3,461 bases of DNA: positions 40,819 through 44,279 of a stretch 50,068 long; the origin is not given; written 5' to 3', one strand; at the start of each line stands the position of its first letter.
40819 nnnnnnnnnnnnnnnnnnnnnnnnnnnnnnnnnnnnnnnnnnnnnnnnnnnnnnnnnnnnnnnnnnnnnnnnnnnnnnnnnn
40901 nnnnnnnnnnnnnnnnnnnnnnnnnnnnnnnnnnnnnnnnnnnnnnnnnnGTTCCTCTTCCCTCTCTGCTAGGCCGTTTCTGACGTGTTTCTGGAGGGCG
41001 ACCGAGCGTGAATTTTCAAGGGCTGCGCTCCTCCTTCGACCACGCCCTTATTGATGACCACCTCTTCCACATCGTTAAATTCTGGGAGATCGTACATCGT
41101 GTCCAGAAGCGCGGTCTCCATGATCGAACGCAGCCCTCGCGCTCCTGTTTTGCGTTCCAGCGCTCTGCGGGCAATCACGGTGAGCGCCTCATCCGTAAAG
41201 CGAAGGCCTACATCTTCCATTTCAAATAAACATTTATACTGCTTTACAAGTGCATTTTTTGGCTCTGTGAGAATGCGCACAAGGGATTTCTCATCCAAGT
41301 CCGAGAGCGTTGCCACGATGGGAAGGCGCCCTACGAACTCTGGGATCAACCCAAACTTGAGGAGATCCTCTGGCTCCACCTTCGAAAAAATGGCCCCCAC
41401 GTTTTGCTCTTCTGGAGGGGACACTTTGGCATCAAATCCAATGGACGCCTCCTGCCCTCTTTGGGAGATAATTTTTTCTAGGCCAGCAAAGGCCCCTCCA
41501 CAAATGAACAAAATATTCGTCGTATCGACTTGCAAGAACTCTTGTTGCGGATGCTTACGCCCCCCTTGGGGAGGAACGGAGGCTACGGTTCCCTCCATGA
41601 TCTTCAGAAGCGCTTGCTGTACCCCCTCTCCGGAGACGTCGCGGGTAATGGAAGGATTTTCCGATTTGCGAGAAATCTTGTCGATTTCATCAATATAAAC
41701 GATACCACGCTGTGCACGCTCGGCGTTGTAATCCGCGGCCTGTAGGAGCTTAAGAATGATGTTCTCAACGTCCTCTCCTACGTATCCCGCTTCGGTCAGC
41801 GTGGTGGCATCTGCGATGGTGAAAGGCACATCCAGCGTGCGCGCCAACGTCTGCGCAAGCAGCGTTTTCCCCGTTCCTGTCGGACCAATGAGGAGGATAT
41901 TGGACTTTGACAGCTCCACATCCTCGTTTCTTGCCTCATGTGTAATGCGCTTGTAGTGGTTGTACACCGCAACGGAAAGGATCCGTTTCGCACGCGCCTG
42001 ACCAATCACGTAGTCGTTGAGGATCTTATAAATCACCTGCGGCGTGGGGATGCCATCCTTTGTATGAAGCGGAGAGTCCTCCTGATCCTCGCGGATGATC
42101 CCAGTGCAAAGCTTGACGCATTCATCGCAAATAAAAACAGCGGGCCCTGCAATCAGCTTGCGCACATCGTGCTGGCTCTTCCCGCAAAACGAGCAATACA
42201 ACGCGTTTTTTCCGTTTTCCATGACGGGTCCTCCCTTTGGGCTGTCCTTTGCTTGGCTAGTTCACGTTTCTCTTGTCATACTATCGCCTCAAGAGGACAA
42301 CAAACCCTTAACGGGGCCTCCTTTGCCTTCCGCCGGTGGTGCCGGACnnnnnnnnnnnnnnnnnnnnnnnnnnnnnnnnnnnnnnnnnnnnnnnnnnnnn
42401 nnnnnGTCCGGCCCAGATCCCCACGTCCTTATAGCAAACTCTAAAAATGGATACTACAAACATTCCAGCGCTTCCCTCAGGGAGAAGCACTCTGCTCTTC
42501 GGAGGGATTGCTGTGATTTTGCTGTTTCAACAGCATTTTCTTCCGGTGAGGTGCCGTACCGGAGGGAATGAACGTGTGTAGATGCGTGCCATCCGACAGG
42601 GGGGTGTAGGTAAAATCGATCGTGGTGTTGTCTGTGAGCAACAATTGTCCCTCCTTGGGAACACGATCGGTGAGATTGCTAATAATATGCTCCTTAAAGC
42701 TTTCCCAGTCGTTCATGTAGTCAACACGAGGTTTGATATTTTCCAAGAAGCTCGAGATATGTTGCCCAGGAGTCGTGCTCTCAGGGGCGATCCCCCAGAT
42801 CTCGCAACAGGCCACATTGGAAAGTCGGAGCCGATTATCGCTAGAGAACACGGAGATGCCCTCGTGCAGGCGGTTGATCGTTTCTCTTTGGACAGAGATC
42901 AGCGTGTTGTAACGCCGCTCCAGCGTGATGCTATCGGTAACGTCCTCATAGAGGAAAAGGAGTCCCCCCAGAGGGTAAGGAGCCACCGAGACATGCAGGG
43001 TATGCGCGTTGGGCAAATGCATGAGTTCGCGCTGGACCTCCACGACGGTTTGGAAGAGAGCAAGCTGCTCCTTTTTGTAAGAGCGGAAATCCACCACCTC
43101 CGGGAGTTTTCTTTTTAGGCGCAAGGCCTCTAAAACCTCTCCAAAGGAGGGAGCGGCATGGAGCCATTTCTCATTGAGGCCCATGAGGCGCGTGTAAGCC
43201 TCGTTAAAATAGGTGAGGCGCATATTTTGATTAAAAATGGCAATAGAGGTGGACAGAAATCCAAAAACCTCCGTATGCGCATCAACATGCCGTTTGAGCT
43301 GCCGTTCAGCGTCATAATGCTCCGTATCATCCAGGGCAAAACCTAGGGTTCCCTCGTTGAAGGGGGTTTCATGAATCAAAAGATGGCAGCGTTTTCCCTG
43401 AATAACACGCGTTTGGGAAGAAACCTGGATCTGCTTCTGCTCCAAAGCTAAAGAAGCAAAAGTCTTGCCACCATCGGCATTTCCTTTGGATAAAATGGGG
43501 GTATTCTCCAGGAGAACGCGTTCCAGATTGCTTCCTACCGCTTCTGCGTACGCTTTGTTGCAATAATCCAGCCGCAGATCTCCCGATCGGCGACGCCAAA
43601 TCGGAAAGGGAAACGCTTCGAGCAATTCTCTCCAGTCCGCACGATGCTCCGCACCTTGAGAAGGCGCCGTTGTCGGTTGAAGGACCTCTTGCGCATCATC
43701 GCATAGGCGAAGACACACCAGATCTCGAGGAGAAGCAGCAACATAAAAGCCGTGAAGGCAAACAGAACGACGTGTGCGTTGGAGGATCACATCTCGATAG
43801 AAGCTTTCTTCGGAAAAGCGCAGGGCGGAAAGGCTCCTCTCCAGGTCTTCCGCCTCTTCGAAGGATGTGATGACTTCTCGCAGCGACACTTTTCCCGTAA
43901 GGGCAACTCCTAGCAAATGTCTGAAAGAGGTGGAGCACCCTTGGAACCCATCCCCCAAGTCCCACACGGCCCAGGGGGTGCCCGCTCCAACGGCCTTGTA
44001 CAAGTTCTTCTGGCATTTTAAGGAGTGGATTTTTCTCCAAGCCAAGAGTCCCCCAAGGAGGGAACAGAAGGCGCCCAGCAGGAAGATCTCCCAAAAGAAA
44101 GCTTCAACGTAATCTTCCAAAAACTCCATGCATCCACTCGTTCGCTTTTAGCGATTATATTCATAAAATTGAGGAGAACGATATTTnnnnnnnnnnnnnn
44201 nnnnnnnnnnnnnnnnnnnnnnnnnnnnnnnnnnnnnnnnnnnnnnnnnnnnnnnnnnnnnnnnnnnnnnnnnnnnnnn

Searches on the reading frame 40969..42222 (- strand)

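Call 45: search_protein_families(library=pfam, proteins=[window:40969-42222:-], max_evalue=0.00001)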
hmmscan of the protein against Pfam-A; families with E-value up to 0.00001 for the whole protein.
window:40969-42222:- (417 aa): 7 families
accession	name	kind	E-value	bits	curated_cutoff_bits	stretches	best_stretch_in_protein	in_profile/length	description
PF07724.20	AAA_2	-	2.1e-35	122.7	27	1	106-303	3-166/166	AAA domain (Cdc48 subfamily)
PF06689.19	zf-C4_ClpX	-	1.7e-18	66.6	27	1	9-45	2-39/39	ClpX C4-type zinc finger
PF00004.35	AAA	-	1.8e-17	64.4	21.2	1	109-226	1-99/131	ATPase family associated with various cellular activities (AAA)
PF10431.15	ClpB_D2-small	-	3.9e-12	46.5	21.9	1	309-387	1-75/81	C-terminal, D2-small domain, of ClpB protein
PF07728.20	AAA_5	-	1.3e-06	28.9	22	0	108-185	1-80/139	AAA domain (dynein-related subfamily)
PF13401.12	AAA_22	-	2.1e-06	28.5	27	0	105-185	4-98/130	AAA domain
PF05496.18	RuvB_N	-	2.5e-06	27.8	27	1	67-188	5-101/159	Holliday junction DNA helicase RuvB P-loop domain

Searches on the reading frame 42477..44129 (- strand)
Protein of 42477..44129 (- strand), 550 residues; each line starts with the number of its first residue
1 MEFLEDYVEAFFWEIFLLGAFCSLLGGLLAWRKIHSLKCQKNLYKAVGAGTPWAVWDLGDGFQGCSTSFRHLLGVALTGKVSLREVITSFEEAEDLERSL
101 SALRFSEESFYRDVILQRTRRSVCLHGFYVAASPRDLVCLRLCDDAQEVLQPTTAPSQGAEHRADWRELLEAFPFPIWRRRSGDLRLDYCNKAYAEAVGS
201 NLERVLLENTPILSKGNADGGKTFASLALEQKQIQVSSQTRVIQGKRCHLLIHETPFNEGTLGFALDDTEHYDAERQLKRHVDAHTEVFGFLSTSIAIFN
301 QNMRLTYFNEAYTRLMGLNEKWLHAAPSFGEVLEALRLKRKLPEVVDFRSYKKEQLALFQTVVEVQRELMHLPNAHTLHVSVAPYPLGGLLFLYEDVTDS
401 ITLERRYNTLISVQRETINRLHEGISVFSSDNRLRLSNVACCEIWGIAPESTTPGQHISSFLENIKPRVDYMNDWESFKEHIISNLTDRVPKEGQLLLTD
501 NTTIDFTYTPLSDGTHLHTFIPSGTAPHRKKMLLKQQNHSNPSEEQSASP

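Call 45: search_protein_families(library=pfam, proteins=[window:42477-44129:-], max_evalue=0.00001)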
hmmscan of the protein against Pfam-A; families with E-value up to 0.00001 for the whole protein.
window:42477-44129:- (550 aa): 3 families
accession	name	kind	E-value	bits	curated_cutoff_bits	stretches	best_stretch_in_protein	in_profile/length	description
PF12860.13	PAS_7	-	2.9e-22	79.4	27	2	418-520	1-104/115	PAS fold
PF13188.13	PAS_8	-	1.1e-08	35.1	21.8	0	166-211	3-48/65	PAS domain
PF00989.32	PAS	-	8.1e-06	26.3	22.6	0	165-256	2-95/113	PAS fold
